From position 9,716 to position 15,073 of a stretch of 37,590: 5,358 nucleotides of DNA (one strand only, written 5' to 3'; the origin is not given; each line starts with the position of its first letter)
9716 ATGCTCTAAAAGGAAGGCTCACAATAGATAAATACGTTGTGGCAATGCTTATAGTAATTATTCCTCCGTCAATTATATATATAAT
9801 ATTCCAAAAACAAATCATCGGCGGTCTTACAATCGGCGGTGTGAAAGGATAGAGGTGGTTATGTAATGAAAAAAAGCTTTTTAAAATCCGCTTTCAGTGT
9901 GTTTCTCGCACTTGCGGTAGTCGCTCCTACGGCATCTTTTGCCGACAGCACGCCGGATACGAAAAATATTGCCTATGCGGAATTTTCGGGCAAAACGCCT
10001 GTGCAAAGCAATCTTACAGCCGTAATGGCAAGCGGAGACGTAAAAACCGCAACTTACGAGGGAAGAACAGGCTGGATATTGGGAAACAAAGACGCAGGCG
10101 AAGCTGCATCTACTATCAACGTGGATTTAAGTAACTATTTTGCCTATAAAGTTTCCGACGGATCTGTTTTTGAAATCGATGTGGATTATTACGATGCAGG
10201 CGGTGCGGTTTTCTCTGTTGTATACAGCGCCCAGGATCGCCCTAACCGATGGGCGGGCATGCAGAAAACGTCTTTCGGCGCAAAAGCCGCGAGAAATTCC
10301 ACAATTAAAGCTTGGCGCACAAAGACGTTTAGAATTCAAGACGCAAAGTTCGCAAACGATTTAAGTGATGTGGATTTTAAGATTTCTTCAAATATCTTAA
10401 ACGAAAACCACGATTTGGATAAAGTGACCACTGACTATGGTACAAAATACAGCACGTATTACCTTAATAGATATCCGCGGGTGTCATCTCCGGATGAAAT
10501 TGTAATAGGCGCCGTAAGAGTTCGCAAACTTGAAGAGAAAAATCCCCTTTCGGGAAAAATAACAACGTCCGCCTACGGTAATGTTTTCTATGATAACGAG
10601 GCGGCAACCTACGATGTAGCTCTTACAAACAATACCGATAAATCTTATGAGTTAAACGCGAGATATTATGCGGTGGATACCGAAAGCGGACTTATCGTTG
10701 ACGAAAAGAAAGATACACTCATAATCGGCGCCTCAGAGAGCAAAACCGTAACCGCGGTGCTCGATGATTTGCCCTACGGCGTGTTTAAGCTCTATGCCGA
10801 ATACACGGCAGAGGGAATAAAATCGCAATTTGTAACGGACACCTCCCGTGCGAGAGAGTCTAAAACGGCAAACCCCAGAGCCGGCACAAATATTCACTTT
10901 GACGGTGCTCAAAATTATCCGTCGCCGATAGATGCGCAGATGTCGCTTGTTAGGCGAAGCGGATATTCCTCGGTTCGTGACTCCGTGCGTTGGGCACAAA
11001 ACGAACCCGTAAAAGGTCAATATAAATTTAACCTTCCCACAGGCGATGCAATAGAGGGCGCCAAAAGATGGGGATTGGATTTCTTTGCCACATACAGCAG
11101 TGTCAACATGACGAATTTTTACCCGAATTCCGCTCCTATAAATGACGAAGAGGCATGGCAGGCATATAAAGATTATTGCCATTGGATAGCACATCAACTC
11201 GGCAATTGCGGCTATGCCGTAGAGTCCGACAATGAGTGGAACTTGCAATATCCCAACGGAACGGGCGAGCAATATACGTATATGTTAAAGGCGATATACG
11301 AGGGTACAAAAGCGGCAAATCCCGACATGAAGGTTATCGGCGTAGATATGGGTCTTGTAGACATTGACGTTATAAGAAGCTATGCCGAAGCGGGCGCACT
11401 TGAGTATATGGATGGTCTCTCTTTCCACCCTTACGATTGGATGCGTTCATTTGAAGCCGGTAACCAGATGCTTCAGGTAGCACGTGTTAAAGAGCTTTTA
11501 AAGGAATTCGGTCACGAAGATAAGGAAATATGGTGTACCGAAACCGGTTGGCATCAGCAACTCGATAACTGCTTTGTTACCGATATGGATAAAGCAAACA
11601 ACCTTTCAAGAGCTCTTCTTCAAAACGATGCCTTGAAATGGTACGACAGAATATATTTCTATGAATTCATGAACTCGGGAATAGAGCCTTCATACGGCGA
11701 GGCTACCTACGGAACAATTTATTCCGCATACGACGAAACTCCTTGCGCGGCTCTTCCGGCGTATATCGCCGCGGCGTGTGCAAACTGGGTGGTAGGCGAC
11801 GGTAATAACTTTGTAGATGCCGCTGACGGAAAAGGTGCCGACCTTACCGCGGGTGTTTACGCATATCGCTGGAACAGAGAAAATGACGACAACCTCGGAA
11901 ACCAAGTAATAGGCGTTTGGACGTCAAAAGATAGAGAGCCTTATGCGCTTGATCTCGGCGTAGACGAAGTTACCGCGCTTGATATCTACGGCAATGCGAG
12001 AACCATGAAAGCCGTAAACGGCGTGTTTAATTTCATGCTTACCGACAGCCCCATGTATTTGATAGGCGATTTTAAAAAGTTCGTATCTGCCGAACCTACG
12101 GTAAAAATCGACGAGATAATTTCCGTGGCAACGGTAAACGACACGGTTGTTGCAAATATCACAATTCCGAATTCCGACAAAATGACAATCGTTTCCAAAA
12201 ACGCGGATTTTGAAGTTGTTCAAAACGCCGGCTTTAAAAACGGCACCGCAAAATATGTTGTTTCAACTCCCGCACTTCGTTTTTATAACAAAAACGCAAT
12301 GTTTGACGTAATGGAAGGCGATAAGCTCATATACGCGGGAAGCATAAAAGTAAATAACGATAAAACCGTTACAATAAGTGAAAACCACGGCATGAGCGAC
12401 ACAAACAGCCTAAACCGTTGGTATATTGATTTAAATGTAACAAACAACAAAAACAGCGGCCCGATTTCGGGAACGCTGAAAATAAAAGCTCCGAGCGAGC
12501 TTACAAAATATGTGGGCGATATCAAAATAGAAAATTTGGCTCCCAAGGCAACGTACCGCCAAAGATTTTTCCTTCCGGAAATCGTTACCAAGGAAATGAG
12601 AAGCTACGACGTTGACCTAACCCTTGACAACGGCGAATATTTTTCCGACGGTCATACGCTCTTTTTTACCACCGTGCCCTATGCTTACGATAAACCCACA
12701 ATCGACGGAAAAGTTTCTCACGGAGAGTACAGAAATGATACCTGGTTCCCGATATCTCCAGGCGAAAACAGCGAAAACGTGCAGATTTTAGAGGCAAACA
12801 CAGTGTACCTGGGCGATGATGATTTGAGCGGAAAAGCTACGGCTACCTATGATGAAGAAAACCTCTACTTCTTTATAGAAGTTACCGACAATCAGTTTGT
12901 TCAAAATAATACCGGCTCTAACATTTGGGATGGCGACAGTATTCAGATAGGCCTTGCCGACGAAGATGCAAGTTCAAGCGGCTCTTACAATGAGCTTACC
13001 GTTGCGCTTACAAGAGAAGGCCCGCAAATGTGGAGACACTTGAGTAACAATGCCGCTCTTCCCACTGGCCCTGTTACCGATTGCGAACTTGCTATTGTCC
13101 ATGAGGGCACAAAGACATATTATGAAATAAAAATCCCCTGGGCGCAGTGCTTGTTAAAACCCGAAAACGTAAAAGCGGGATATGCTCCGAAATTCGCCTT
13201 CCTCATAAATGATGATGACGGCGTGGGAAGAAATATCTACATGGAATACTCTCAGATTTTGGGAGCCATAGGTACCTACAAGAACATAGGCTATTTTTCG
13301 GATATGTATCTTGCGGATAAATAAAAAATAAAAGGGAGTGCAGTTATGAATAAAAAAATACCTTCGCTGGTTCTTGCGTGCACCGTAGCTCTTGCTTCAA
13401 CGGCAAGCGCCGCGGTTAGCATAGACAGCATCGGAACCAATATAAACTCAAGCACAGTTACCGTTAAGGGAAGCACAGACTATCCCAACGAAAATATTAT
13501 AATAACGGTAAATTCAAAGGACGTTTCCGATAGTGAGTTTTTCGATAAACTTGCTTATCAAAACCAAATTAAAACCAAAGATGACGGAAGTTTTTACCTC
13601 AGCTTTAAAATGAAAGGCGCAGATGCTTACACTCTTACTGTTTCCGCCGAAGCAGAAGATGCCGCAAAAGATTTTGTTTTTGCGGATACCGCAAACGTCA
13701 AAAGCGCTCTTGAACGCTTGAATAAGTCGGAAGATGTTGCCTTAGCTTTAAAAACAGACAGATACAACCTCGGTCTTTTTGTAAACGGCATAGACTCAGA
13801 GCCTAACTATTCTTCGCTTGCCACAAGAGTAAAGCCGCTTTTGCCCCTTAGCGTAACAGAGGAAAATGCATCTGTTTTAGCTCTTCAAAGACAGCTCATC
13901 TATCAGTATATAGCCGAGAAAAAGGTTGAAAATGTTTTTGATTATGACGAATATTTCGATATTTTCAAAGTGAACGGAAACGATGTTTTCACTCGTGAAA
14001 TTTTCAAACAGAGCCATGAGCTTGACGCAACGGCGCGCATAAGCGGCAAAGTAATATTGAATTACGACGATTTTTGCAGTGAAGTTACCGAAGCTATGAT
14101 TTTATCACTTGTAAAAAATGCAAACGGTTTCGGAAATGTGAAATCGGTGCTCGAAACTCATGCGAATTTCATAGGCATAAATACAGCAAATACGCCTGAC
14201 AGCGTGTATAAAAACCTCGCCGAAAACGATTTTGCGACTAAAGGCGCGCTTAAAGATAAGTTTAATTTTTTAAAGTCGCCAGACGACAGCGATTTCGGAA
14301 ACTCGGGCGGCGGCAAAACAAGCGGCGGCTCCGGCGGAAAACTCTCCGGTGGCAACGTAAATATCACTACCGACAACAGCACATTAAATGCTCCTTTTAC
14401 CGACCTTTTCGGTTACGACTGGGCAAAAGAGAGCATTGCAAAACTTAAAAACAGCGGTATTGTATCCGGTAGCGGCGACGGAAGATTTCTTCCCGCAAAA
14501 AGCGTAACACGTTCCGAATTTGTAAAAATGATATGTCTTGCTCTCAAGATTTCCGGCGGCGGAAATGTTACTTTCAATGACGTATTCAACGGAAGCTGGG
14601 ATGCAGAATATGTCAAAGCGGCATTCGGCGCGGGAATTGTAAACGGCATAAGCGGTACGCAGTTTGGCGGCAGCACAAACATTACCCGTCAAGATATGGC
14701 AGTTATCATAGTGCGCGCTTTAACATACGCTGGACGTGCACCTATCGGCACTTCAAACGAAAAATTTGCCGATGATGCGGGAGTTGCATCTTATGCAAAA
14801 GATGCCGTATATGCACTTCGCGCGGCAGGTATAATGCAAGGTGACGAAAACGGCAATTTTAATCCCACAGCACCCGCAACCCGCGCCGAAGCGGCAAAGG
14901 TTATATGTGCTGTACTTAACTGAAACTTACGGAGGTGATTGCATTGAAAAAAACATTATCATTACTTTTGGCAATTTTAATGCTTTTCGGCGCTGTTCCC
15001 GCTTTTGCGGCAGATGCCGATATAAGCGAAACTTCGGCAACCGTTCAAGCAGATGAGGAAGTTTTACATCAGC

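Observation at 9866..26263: Surface glycan-processing gene string: GH-A enzymes, LamG-only proteins and three SLH proteins, with no recognisable anchor on the enzymes or lectins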

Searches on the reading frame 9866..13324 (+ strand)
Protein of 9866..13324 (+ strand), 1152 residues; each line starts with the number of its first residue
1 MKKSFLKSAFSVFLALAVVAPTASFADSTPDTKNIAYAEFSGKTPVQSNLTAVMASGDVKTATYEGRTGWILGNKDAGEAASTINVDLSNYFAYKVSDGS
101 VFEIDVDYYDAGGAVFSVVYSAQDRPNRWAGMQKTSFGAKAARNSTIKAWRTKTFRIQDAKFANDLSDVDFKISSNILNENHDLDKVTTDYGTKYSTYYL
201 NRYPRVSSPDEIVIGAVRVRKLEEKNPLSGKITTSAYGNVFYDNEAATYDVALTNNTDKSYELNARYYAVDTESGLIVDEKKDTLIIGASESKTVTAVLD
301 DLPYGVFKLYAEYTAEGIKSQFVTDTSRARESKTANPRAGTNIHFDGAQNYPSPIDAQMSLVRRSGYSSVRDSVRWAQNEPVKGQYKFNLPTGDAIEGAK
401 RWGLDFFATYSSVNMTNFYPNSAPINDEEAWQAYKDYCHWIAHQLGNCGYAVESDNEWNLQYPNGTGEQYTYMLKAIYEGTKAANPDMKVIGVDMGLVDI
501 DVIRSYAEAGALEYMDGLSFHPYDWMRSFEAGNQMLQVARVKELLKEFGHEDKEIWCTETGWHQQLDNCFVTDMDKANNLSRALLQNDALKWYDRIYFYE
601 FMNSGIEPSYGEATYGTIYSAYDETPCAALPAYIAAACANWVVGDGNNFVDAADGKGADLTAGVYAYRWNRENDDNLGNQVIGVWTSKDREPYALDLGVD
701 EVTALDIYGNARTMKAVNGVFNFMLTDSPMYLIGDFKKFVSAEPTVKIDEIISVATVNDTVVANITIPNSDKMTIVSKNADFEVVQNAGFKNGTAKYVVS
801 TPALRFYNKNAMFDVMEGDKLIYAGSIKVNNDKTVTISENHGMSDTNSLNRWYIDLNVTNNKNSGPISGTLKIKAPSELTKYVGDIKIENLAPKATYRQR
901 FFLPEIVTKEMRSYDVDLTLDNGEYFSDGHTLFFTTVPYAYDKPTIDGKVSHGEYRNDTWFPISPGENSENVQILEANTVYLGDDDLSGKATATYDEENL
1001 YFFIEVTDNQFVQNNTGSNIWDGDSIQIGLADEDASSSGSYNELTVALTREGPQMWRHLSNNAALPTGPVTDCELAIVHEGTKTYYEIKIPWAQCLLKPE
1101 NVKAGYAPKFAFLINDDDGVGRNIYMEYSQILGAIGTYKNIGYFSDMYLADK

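Call 3: search_protein_families(library=pfam, proteins=[window:9866-13324:+], max_evalue=0.01)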
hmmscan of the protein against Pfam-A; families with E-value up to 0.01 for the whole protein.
window:9866-13324:+ (1152 aa): 1 family
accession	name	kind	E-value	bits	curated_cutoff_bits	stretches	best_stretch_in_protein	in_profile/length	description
PF06452.16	CBM9_1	-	5.4e-13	49.7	23.4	1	974-1149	14-182/185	Carbohydrate family 9 binding domain-like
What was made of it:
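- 9866..13324 (+): P1: secreted GH39-like enzyme. Domains are an N-terminal domain shared with P7, an Ig-like domain, a (beta/alpha)8 catalytic domain at about 10868-11815, beta-sandwich domains, and CBM9 at 12785-13312. CBM9_1 E 5e-13 (call 3).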

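Call 6: search_solved_structures(query=window:9866-13324:+, max_evalue=1, show_alignments=1)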
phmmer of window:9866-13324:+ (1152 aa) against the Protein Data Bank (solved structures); distinct sequences matched with E-value up to 1: 1.
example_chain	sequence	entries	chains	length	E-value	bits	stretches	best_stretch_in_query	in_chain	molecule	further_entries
5jvk_A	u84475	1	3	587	4.8e-15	57.8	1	359-643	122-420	Uncharacterized protein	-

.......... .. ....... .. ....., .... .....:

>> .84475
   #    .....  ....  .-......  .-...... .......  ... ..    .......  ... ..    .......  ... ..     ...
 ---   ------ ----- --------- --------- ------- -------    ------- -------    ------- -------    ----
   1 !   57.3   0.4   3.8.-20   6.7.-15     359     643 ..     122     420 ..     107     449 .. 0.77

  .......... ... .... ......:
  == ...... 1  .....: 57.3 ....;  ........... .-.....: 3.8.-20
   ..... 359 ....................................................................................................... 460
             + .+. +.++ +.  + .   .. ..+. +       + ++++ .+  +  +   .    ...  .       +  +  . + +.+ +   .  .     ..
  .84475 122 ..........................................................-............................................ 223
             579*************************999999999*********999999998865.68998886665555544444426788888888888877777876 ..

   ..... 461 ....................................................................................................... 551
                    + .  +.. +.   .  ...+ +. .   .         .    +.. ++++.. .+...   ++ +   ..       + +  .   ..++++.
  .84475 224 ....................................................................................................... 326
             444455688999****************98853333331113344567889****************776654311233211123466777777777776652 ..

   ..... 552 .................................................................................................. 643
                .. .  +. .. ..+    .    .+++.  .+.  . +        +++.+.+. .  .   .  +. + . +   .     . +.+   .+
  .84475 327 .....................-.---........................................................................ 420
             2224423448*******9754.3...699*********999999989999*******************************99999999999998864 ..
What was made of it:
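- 9866..13324 (+): PDB 5JVK E 4.8e-15 (call 6).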

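Call 8: search_protein_families(library=ncbifam, proteins=[window:9866-13324:+], max_evalue=0.01)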
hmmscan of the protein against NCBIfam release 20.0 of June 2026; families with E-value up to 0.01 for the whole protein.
window:9866-13324:+ (1152 aa): 0 families

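Call 11: find_related_loci(query=window:9866-13324:+, collection=genome_contigs, flank=10000)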
Query window:9866-13324:+ (1152 aa) in genome_contigs; peptide patterns used: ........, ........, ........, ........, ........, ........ (x = any residue, [..] = any of these).
33 stretches matched a pattern; 1 encode a relative of the query (tblastn E <= 1e-3); 1 distinct loci.
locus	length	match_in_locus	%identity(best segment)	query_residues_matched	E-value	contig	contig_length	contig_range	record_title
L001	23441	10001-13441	72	1-1152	0e+0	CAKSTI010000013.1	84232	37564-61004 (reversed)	MAG: uncultured Clostridia bacterium isolate REFINED_METABAT215_TOP10_CONTIGS_1500_ASSEMBLY_K77_MERGED__Hadza_MoBio_hadz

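Call 110: search_dna_similar(query=window:9866-13324:+, collection=plasmids, mode=protein, max_evalue=0.001, max_rows=15)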
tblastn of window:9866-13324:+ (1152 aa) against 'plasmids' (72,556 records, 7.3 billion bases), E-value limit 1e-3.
Records with a match: 19; places in all: 19; records where one place covers at least 80% of the query: 0.
Best place of each record, by identity: <60% 19.
By first word of the organism name: Paraburkholderia 4; Mycolicibacterium 4; Mycobacterium 2; Streptomyces 1; Caballeronia 1; Paroceanicella 1; Methanomethylovorans 1; Sphingomonas 1; Klebsiella 1; Limimaricola 1; and 2 more.
By predicted mobility (MOB-suite, as given by PLSDB): non-mobilizable 19.
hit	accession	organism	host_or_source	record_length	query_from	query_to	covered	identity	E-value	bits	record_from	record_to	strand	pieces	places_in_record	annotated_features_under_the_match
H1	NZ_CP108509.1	Streptomyces sp. NBC_01237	-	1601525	278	1123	42%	29.7%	2e-13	154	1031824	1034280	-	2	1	none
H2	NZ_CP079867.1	Mycobacterium sp. SMC-8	Homo sapiens,sputum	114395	267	561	26%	26.0%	4e-12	79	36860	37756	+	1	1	cellulase family glycosylhydrolase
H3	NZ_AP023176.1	Paraburkholderia largidicola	Physopelta gutta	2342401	340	627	25%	25.2%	1e-10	74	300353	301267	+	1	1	none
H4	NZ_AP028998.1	Paraburkholderia sp. 22B1P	-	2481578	340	627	25%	24.8%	5e-10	72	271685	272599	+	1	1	none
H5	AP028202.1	Paraburkholderia largidicola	Physopelta gutta,midgut,Midgut crypts ...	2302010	340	627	25%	24.5%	2e-10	73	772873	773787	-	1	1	hypothetical protein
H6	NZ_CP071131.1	Caballeronia sp. M1242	Homo sapiens,ETA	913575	339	618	24%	24.5%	1e-14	87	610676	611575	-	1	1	beta-glucosidase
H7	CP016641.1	Mycobacterium sp. djl-10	activated sludge,waste water treatment ...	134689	352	561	18%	32.2%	2e-11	77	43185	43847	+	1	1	hypothetical protein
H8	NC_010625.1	Paraburkholderia phymatum STM815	-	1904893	333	627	26%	22.5%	7e-9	68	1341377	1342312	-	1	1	record has no annotation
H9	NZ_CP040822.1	Paroceanicella profunda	Cell culture,Deep seawater from Mariana ...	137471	340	606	23%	23.7%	3e-8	66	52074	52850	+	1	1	glycosyl hydrolase 53 family protein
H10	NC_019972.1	Methanomethylovorans hollandica DSM 15978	-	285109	339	561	19%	26.3%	7e-7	62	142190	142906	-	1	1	disaggregatase related repeat-containing protein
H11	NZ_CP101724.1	Sphingomonas sp. NY01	-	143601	359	584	20%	25.7%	1e-6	61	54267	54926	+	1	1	hypothetical protein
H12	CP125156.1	Klebsiella pneumoniae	-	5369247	359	624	23%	21.4%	2e-4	54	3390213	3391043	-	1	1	cellulase family glycosylhydrolase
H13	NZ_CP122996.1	Mycolicibacterium aubagnense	wall sediment of Poderosa mine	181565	434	561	11%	34.5%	5e-7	62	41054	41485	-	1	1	cellulase family glycosylhydrolase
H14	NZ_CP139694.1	Limimaricola variabilis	Bacterial Culture,hydrothermal vent ...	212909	370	536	14%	25.7%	2e-5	57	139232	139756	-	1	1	hypothetical protein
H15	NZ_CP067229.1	Paracoccus sp. MC1862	pure cultures of bacteria,river bed soil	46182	466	611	13%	27.5%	1e-6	61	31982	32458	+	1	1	glycosyl hydrolase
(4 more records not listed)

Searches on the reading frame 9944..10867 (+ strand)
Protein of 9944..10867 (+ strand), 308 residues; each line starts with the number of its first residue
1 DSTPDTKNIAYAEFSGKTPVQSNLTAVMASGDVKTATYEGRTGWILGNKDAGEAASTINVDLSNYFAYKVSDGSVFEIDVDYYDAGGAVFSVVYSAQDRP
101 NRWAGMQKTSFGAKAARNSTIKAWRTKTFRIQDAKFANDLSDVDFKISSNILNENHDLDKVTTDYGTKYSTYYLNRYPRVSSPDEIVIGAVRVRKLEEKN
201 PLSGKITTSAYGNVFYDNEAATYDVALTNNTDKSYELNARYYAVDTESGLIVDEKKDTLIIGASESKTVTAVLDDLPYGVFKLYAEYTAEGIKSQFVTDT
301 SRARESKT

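Call 20: search_protein_families(library=pfam, proteins=[window:9944-10867:+], max_evalue=5)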
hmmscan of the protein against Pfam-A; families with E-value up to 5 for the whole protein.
seq(308 aa): 1 family
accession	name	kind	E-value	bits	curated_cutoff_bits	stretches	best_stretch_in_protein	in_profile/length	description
PF24318.1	DUF7490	-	0.013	15.6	27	1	224-259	24-59/106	Domain of unknown function (DUF7490)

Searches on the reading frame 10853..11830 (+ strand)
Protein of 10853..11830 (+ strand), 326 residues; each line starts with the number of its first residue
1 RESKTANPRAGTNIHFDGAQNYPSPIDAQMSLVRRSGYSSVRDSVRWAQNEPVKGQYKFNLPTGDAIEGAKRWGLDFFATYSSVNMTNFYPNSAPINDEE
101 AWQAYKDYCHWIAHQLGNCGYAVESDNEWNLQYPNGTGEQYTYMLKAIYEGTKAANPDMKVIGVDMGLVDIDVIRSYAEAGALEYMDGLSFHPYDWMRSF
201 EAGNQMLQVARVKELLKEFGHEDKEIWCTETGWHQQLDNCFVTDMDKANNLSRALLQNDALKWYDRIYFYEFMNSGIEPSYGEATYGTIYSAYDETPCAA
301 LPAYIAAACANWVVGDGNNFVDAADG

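Call 20: search_protein_families(library=pfam, proteins=[window:10853-11830:+], max_evalue=5)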
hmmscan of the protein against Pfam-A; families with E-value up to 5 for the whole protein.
window:10853-11830:+ (326 aa): 4 families
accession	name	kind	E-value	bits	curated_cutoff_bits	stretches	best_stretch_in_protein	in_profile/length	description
PF14592.12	Chondroitinas_B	-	0.0051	16.3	24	1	215-272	109-167/426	Chondroitinase B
PF23269.1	DUF7074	-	0.059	14.1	27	1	98-129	55-86/88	Domain of unknown function (DUF7074)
PF18838.6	LPD23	-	0.096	12.9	27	1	211-239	18-44/58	Large polyvalent protein associated domain 23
PF23429.1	DUF7116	-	0.12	12.7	27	1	228-259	48-79/99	Family of unknown function (DUF7116)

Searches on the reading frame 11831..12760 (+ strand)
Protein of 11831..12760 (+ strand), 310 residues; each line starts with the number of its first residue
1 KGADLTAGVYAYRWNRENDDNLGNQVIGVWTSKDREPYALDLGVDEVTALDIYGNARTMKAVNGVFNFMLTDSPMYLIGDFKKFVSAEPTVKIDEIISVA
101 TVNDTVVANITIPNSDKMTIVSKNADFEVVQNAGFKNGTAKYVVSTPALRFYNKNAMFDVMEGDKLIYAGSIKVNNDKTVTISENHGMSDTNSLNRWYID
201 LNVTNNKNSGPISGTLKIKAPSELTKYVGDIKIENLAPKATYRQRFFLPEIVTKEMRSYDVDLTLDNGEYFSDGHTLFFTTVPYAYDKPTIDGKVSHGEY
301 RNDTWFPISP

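Call 20: search_protein_families(library=pfam, proteins=[window:11831-12760:+], max_evalue=5)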
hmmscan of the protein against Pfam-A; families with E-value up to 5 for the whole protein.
window:11831-12760:+ (310 aa): 1 family
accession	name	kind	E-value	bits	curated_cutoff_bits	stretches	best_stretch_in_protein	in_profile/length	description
PF21262.3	RRP40_S1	-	0.069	13.5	27.1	0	23-51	6-34/83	Exosome complex component RRP40, S1 domain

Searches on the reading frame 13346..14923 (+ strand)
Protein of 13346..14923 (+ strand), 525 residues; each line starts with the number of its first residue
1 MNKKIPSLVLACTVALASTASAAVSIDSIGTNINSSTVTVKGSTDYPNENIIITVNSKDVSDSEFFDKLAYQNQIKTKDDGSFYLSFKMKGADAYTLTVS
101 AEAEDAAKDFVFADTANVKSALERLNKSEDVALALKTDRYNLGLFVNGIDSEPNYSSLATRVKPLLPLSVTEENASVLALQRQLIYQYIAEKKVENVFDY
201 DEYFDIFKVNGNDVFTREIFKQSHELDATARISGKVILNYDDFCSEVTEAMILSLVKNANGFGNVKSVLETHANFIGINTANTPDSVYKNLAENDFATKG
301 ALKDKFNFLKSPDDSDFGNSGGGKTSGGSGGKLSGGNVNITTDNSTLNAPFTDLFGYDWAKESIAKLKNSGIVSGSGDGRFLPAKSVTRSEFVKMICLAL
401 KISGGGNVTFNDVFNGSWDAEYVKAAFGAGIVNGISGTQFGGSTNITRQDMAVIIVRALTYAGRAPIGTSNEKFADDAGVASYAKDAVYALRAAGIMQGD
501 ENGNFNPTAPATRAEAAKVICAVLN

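Call 3: search_protein_families(library=pfam, proteins=[window:13346-14923:+], max_evalue=0.01)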
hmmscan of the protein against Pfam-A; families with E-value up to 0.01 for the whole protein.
window:13346-14923:+ (525 aa): 1 family
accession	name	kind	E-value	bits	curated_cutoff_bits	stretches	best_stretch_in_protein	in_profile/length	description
PF00395.25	SLH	-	2.9e-35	120.4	20.8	3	473-517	1-44/44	S-layer homology domain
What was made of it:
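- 13346..14923 (+): P2: SLH protein. Domains are the 'P2N' beta-domain (13415-13690), a helical middle region, a Gly/Ser linker and 3x SLH (14393-14905). SLH E 3e-35 (call 3).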

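Call 8: search_protein_families(library=ncbifam, proteins=[window:13346-14923:+], max_evalue=0.01)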
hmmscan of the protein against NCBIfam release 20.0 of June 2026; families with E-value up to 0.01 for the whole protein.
window:13346-14923:+ (525 aa): 1 family
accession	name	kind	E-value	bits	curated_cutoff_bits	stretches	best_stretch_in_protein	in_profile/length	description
NF033190.2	inl_like_NEAT_1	exception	1.1e-15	57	1275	2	350-460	642-753/754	NEAT domain-containing leucine-rich repeat protein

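Call 39: search_solved_structures(query=A3, max_evalue=10)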
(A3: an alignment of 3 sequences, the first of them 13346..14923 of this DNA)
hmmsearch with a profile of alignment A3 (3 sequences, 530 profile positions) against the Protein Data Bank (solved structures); distinct sequences matched with E-value up to 10: 70 (the best 60 are shown).
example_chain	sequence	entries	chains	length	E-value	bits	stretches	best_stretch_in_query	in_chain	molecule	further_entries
4aq1_A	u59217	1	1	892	1.3e-21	79.9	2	353-470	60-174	SBSB PROTEIN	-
4aq1_C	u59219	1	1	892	1.3e-21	79.9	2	353-470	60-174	SBSB PROTEIN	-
6bt4_A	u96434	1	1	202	7.5e-17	64.2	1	354-526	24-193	S-layer protein sap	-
3pyw_A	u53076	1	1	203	1.1e-16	63.6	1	355-526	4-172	S-layer protein sap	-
9g93_A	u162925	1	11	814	1.2e-15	60.2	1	345-526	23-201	S-layer protein sap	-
8bz2_A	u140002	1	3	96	9.7e-09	37.4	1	414-476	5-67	S-layer homology domain-containing protein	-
8bys_A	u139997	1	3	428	1.2e-07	33.8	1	413-474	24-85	S-layer homology domain-containing protein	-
8bym_A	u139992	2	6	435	1.4e-07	33.6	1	354-471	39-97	S-layer homology domain-containing protein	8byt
8v0d_B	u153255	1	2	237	2.6e-05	26.1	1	302-382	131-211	Ubch5B-RING3 of MIB1 fusion protein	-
4liy_A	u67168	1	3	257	0.016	16.9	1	298-333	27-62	Fiber protein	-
6trp_A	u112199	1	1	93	0.031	16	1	300-346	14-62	Peptide synthetase XpsB,Peptide synthetase XpsB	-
2l6h_A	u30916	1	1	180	0.069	14.8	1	311-344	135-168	Focal adhesion kinase 1, linker, Paxillin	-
5c6w_H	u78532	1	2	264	0.18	13.5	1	305-365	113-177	Protein IGHV1-69-2,Ig lambda chain V-II region NIG-84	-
5c2b_H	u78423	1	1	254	0.19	13.4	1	305-365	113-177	scFv 3B4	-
7f1r_R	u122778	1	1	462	0.23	13.1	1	302-347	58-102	C-C motif chemokine 5,C-C chemokine receptor type 5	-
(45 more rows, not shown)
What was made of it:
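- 13346..14923 (+): Matches SbsB and Sap SLH (call 39).
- On SLH cell-wall anchoring: P2 matches the SLH regions of SbsB and Sap at E 1e-21 to 1e-16 (call 39).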
